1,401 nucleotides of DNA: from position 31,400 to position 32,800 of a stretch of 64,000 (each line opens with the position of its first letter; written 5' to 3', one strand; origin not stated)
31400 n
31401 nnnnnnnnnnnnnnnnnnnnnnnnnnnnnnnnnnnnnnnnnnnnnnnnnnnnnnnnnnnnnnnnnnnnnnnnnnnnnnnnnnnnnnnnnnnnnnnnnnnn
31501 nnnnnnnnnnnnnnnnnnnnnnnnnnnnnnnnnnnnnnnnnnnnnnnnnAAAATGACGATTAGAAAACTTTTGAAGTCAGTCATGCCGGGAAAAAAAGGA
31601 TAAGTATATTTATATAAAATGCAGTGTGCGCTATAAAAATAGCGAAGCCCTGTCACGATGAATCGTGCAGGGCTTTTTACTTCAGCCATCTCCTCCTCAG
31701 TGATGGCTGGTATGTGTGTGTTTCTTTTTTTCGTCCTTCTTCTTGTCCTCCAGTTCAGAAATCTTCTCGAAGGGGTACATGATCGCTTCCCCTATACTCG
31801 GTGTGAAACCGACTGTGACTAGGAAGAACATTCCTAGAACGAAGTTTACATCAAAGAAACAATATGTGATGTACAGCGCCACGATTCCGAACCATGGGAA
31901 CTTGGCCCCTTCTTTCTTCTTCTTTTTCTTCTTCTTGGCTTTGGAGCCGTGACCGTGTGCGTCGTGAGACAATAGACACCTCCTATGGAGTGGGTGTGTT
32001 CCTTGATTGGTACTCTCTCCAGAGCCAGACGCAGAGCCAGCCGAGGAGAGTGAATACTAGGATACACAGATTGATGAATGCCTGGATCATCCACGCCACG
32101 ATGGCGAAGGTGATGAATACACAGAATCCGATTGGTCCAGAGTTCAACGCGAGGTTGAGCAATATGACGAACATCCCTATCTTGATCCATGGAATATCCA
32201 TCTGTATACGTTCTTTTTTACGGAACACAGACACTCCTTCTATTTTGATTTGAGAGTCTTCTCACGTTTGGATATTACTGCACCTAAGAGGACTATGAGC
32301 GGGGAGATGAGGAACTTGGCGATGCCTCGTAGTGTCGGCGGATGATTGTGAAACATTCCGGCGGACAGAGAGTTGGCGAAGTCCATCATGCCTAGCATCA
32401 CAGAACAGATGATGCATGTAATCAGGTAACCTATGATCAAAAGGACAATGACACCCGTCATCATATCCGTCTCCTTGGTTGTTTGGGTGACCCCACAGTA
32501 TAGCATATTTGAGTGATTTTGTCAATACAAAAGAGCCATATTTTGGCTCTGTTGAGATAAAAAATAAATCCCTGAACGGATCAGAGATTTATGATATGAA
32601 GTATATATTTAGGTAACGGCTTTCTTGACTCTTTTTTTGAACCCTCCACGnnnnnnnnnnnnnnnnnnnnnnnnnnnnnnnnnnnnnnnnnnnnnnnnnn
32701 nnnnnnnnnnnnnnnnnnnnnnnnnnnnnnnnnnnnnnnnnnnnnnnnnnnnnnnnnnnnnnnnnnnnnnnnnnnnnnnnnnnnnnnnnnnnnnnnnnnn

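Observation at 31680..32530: Operon of three tiny 2-TM membrane proteins, one with a K8 tract and His-rich ends, in a GC-elevated SD-bearing cassette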

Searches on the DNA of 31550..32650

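Call 58: search_rna_families(source=window, start=31550, end=32650, threshold=evalue, max_evalue=1)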
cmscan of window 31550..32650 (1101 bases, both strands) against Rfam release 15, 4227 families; matches with E-value up to 1: 1.
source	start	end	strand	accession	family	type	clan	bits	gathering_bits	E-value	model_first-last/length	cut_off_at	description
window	31564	31682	+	RF00515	PyrR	Cis-reg;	-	30.5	54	0.057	1-115/115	no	PyrR binding site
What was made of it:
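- Tried and rejected: A PyrR-site hit at 30.5 bits against a gathering score of 54 was rejected as chance (call 58).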

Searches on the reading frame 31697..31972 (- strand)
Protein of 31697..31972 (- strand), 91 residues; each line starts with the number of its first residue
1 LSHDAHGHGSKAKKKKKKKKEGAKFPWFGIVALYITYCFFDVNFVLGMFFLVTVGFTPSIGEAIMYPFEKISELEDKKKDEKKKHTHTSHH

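Call 5: search_protein_families(library=pfam, proteins=[window:31697-31972:-], max_evalue=1)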
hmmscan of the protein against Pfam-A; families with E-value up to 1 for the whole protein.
window:31697-31972:- (91 aa): 1 family
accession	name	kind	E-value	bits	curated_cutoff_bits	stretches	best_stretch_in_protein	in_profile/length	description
PF14038.11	YqzE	-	0.037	14.5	27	1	12-36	27-51/54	YqzE-like protein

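Call 6: search_protein_families(library=phrogs, proteins=[window:31697-31972:-], max_evalue=1)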
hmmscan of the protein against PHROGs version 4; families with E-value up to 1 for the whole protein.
window:31697-31972:- (91 aa): 0 families

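Call 7: search_protein_families(library=ncbifam, proteins=[window:31697-31972:-], max_evalue=1)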
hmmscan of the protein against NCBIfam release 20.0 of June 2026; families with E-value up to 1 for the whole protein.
window:31697-31972:- (91 aa): 0 families

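Call 8: find_homologous_proteins(query=window:31697-31972:-, max_evalue=0.01)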
Query window:31697-31972:- (91 aa): 3 proteins with E <= 0.01 among 5 candidates.
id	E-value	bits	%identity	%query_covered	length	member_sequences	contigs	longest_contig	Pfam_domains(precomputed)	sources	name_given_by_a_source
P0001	2.9e-55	202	100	100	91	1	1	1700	-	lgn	-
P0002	4.3e-20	89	46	74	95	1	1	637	-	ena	-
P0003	2.6e-18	83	51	74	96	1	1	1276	-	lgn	-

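Call 16: find_encoding_contigs(protein=P0002, flank=3000)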
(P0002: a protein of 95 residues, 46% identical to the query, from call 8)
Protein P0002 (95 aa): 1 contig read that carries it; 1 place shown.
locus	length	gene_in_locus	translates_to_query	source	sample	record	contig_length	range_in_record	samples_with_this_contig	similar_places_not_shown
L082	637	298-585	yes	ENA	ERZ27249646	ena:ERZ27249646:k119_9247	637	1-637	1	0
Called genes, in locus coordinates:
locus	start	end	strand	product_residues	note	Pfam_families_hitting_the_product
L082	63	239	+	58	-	-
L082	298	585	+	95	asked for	-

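Call 29: search_protein_representatives(alignment_id=A1)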
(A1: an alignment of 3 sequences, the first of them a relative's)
Query: 3 sequences, 92 profile positions. Proteins with E-value up to 0.001 (for the whole library): 5; up to 1e-10: 2; up to 1e-30: 1. The best 5 are listed.
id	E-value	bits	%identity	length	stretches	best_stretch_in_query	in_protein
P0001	9.2e-42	157.2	-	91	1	1-92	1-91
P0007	1.6e-27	111.5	-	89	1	1-91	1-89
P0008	1.7e-05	40.9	-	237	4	50-85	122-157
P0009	1.1e-04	38.3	-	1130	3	22-78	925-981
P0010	4.9e-04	36.2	-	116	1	1-92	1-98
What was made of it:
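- The families are orphans restricted to one clade (call 29).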

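Call 32: find_encoding_contigs(protein=P0007, flank=4000)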
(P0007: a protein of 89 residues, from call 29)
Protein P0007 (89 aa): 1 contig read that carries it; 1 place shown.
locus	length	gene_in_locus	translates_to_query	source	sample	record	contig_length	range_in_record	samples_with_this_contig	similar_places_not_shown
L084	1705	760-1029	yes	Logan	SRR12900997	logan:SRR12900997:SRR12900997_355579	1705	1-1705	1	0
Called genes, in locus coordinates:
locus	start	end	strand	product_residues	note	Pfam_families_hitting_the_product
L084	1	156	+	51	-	?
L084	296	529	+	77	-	-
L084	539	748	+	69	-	-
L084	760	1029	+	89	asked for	-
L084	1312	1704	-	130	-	?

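Call 35: find_related_loci(query=A1, collection=metagenome_contigs, flank=4000)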
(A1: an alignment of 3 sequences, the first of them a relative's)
Query A1 (91 aa) in metagenome_contigs; peptide patterns used: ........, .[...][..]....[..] (x = any residue, [..] = any of these).
84 stretches matched a pattern, but none encodes a relative of the query by tblastn (E <= 1e-3).

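Call 36: find_related_loci(query=A1, collection=viral_contigs, flank=4000)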
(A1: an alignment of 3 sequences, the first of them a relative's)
Query A1 (91 aa) in viral_contigs; peptide patterns used: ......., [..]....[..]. (x = any residue, [..] = any of these).
108 stretches matched a pattern, but none encodes a relative of the query by tblastn (E <= 1e-3).

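Call 41: search_protein_families(library=padloc, proteins=[P0001], max_evalue=1)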
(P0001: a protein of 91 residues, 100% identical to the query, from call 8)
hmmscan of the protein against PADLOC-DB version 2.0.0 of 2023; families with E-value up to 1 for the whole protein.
P0001 (91 aa): 0 families
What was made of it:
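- No PADLOC match (call 41).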

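Call 42: search_solved_structures(query=A2, max_evalue=10)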
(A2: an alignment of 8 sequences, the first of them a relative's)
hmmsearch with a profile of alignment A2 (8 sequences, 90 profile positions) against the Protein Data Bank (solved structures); distinct sequences matched with E-value up to 10: 7.
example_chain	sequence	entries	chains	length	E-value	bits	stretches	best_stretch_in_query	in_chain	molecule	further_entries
5ng5_M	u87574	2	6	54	0.025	18.3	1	34-86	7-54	Multidrug efflux pump accessory protein AcrZ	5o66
9njl_B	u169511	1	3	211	0.042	17.6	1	59-90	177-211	Envelope glycoprotein GP2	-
5o9h_A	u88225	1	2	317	0.069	16.9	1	61-90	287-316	C5a anaphylatoxin chemotactic receptor 1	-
5cbf_A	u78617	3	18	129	0.37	14.5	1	43-89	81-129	Ion transport 2 domain protein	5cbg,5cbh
2j8a_A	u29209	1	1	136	0.82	13.4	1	38-89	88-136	HISTONE-LYSINE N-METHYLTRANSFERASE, H3 LYSINE-4 SPECIFIC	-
3hr4_A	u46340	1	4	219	0.96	13.2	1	6-55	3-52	Nitric oxide synthase, inducible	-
7p2l_A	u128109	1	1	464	5.2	10.9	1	26-90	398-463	Metabotropic glutamate receptor 5,Endolysin,Metabotropic glutamate receptor 5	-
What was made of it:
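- Closest known: Small accessory membrane proteins such as AcrZ, KdpF and MgtS. Different: No partner is evident here, and the AcrZ hit in PDB looks like a His-tag artefact (my reading of call 42; the alignment was not displayed).
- The only PDB sequence hit, to AcrZ, aligns with the chain's C-terminal end opposite orfC's His-rich C-terminus and, like the other weak hits, looks driven by a histidine tag (my reading; the alignment was not displayed), and is insignificant (E 0.025, call 42).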

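Call 51: predict_structure(alignment_id=A1)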
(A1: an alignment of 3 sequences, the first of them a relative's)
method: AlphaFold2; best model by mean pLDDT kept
length: 91 residues; sequences in the alignment: 3
mean_pLDDT: 61.7   pTM: 0.35
mean pLDDT of the five models: 61.7, 58.4, 57.8, 56.9, 54.3
residues with pLDDT >= 90: 0; 70-90: 28; 50-70: 38; < 50: 25
segments of 3 or more residues with pLDDT < 50: 6-22, 86-88
pLDDT, mean of each block of 10 residues (from residue 1): 47 43 61 79 79 70 65 62 50 36
secondary structure, 60 per line:
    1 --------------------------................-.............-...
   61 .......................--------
elements in order: H27-42 H44-56 H58-83
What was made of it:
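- AF2 gives a disordered N-terminus, a TM hairpin and a long charged helix (call 51).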

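Call 56: fold_search(model_id=the predicted structure, library=pdb)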
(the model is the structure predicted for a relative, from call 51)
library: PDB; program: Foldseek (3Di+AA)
matches with E <= 10: 2; with E <= 0.001: 0
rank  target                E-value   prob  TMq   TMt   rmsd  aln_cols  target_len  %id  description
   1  2pej_D                9.8e+00  0.09  0.33  0.29  10.0        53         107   13  Crystal structure of RbcX point mutant Y17A/Y20L (released 2007-07-10)
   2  2pek_D                9.8e+00  0.09  0.33  0.28  10.0        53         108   13  Crystal structure of RbcX point mutant Q29A (released 2007-07-10)

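Call 66: search_dna_similar(query=P0001, collection=phages, mode=protein, max_evalue=0.01, max_rows=10)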
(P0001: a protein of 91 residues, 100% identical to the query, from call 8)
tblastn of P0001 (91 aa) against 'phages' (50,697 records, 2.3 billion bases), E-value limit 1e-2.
No match.

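Call 72: search_protein_families(library=pfam, alignment_id=A2, max_evalue=10)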
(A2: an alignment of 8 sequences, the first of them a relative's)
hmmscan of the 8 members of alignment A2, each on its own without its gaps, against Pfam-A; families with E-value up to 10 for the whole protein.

A. member 1, P0001 (91 aa): 1 family
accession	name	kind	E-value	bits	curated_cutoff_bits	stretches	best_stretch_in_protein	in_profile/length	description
PF14038.11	YqzE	-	0.037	14.5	27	1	12-36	27-51/54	YqzE-like protein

B. families by the number of members that match (of 8 scanned): 10 families
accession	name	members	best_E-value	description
PF01219.24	DAGK_prokar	1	0.01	Prokaryotic diacylglycerol kinase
PF24195.1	DUF7420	1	0.015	Family of unknown function (DUF7420)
PF02535.28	Zip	1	0.023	ZIP Zinc transporter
PF14038.11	YqzE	1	0.037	YqzE-like protein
PF23262.1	NFD4_C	1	0.06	NFD4, C-terminal domain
PF06570.16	DUF1129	1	0.074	Protein of unknown function (DUF1129)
PF16118.10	DUF4834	1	0.15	Domain of unknown function (DUF4834)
PF11915.13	DUF3433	1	0.38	Protein of unknown function (DUF3433)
PF17197.9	DUF5134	1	0.57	Domain of unknown function (DUF5134)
PF20315.3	DUF6611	1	5.9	Family of unknown function (DUF6611)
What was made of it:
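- On CbtB cobalt transporter subunit: No Pfam match (calls 5, 72).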

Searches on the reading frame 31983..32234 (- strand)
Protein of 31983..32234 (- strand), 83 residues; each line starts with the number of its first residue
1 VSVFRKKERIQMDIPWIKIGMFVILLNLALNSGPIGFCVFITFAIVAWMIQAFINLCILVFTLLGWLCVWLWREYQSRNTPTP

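Call 5: search_protein_families(library=pfam, proteins=[window:31983-32234:-], max_evalue=1)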
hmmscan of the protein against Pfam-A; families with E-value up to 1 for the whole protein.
window:31983-32234:- (83 aa): 2 families
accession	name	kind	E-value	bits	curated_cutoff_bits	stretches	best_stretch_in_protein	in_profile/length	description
PF07332.16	Phage_holin_3_6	-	0.022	15.2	28.4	1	19-80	37-99/116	Putative Actinobacterial Holin-X, holin superfamily III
PF20990.2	DUF2207_C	-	0.18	11.9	33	1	33-81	144-194/247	Predicted membrane protein (DUF2207) C-terminal domain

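Call 6: search_protein_families(library=phrogs, proteins=[window:31983-32234:-], max_evalue=1)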
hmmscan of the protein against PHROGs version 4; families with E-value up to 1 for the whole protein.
window:31983-32234:- (83 aa): 0 families

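Call 7: search_protein_families(library=ncbifam, proteins=[window:31983-32234:-], max_evalue=1)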
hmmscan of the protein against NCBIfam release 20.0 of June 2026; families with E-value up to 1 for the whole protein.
window:31983-32234:- (83 aa): 1 family
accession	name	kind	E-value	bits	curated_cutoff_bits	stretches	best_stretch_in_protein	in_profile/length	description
NF053700.1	bfi2_fam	equivalog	0.28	10.6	350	1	15-70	31-81/294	Bf21 family immunity protein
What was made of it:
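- On Bacteriocin immunity proteins: The only match is NCBIfam bfi2_fam at E 0.28, 10.6 bits against a cut-off of 350 (call 7).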

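Call 13: find_homologous_proteins(query=window:31983-32234:-, max_evalue=0.01)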
Query window:31983-32234:- (83 aa): 2 proteins with E <= 0.01 among 3 candidates.
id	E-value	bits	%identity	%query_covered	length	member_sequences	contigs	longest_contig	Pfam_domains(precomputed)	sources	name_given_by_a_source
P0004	2.5e-36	141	77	98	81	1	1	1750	-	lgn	-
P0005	7.8e-33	130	70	93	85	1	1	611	-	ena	-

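Call 15: find_encoding_contigs(protein=P0004, flank=3000)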
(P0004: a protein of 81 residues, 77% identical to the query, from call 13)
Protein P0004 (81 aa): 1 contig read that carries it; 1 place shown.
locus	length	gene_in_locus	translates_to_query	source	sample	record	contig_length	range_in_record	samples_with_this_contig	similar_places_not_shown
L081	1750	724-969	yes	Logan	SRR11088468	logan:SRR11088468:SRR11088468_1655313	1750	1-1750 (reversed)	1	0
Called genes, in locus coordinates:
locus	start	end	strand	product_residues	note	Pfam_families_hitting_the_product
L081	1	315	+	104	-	?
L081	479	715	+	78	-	-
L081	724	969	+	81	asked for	-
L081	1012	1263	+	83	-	-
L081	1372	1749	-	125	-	?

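Call 19: find_encoding_contigs(protein=P0005, flank=3000)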
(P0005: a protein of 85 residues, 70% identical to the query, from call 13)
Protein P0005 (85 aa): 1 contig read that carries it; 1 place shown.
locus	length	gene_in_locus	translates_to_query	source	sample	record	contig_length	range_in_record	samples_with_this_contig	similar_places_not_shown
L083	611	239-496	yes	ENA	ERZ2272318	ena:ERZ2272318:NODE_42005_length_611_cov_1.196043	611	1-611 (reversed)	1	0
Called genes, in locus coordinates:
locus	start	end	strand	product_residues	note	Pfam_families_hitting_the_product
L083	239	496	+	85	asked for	-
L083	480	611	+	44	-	?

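Call 38: find_related_loci(query=A3, collection=metagenome_contigs, flank=4000)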
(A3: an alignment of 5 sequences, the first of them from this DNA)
Query A3 (83 aa) in metagenome_contigs; peptide patterns used: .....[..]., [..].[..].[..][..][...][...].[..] (x = any residue, [..] = any of these).
490 stretches matched a pattern, but none encodes a relative of the query by tblastn (E <= 1e-3).

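Call 39: find_related_loci(query=A3, collection=viral_contigs, flank=4000)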
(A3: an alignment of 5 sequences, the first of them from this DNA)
Query A3 (83 aa) in viral_contigs; peptide patterns used: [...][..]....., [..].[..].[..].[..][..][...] (x = any residue, [..] = any of these).
60 stretches matched a pattern, but none encodes a relative of the query by tblastn (E <= 1e-3).
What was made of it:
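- Tried and rejected: Scans of JGI metagenome contigs and IMG/VR with the orfC and orfB profiles returned nothing (calls 35, 36, 38, 39).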

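Call 41: search_protein_families(library=padloc, proteins=[window:31983-32234:-], max_evalue=1)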
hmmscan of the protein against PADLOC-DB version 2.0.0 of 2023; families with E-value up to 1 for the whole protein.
window:31983-32234:- (83 aa): 0 families

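Call 43: search_solved_structures(query=A3, max_evalue=10)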
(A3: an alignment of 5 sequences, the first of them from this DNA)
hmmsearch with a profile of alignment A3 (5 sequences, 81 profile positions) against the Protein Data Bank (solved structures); distinct sequences matched with E-value up to 10: 0.
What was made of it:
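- Tried and rejected: A profile search of PDB sequences gave only weak hits that look driven by histidine tags, such as AcrZ 5ng5_M at E 0.025 (my reading; the alignments were not displayed) (call 42). orfB gave none (call 43).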

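Call 67: search_dna_similar(query=window:31986-32234:-, collection=phages, mode=protein, max_evalue=0.01, max_rows=10)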
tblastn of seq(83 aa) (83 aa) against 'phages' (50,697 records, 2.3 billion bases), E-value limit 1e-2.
No match.

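Call 73: search_protein_families(library=pfam, alignment_id=A3, max_evalue=10)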
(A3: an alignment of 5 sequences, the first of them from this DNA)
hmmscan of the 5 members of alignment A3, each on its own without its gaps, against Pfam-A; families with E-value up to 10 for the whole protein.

A. member 1, seq(83 aa): 4 families
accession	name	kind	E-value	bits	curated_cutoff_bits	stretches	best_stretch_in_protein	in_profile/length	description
PF07332.16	Phage_holin_3_6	-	0.022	15.2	28.4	1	19-80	37-99/116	Putative Actinobacterial Holin-X, holin superfamily III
PF20990.2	DUF2207_C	-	0.18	11.9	33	1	33-81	144-194/247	Predicted membrane protein (DUF2207) C-terminal domain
PF13567.11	DUF4131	-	2.3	8.3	31.6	1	33-79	8-56/165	Domain of unknown function (DUF4131)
PF11460.13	DUF3007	-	5.2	7.8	25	1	30-80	14-63/96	Protein of unknown function (DUF3007)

B. families by the number of members that match (of 5 scanned): 6 families
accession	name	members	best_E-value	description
PF07332.16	Phage_holin_3_6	2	0.022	Putative Actinobacterial Holin-X, holin superfamily III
PF12648.12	TcpE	1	0.05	TcpE family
PF20990.2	DUF2207_C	1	0.18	Predicted membrane protein (DUF2207) C-terminal domain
PF13571.11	DUF4133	1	1.9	Domain of unknown function (DUF4133)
PF13567.11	DUF4131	1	2.3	Domain of unknown function (DUF4131)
PF11460.13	DUF3007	1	5.2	Protein of unknown function (DUF3007)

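Call 87: predict_structure(alignment_id=A6)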
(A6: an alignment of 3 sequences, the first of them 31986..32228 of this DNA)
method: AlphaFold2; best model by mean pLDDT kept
length: 81 residues; sequences in the alignment: 3
mean_pLDDT: 75.4   pTM: 0.46
mean pLDDT of the five models: 75.4, 74.9, 74.4, 73.7, 72.5
residues with pLDDT >= 90: 16; 70-90: 40; 50-70: 23; < 50: 2
segments of 3 or more residues with pLDDT < 50: none
pLDDT, mean of each block of 10 residues (from residue 1): 52 65 71 76 86 92 90 73 51
secondary structure, 60 per line:
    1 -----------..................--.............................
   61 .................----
elements in order: H12-29 H32-77
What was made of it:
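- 31983..32228 (-): orfB, 81 aa: basic N-terminus, MDIPW motif, 60-residue hydrophobic core with conserved GP turn and Cys residues. AF2 pLDDT 75, helices 12-29 and 32-77 (call 87).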

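Call 90: fold_search(model_id=the predicted structure, library=pdb)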
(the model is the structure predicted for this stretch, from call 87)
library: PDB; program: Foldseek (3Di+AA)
matches with E <= 10: 2; with E <= 0.001: 0
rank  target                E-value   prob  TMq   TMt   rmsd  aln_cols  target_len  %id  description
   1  9q9n_A                2.2e+00  0.09  0.35  0.05  15.4       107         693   20  HSV-1 prefusion glycoprotein B bound by Nb1_gbHSV (released 2025-09-03)
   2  9q9l_A                2.2e+00  0.08  0.35  0.06  15.6       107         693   20  HSV-1 prefusion glycoprotein B (released 2025-09-03)

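Call 91: fold_search(model_id=the predicted structure, library=viral)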
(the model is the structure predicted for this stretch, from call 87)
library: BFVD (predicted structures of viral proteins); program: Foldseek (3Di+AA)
matches with E <= 10: 6; with E <= 0.001: 0
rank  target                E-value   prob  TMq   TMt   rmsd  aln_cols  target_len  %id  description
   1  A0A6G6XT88            3.7e+00  0.07  0.26  0.32   9.2        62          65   24  Uncharacterized protein [Citrobacter phage IME-JL8]
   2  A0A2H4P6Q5            6.5e+00  0.02  0.30  0.25  10.5        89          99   17  Uncharacterized protein [Pseudomonas phage tabernarius]
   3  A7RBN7                7.1e+00  0.04  0.34  0.25   8.5        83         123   11  (no name in the UniProt tables at hand)
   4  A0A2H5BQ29            7.7e+00  0.05  0.39  0.17  15.2        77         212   18  Uncharacterized protein [Vibrio phage Vp_R1]
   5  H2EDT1                9.1e+00  0.08  0.42  0.49   2.4        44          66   16  Uncharacterized protein [Moumouvirus sp. 'Monve']
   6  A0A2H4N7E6            9.1e+00  0.04  0.38  0.25   7.5        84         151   15  Uncharacterized protein [Pectobacterium phage PEAT2]
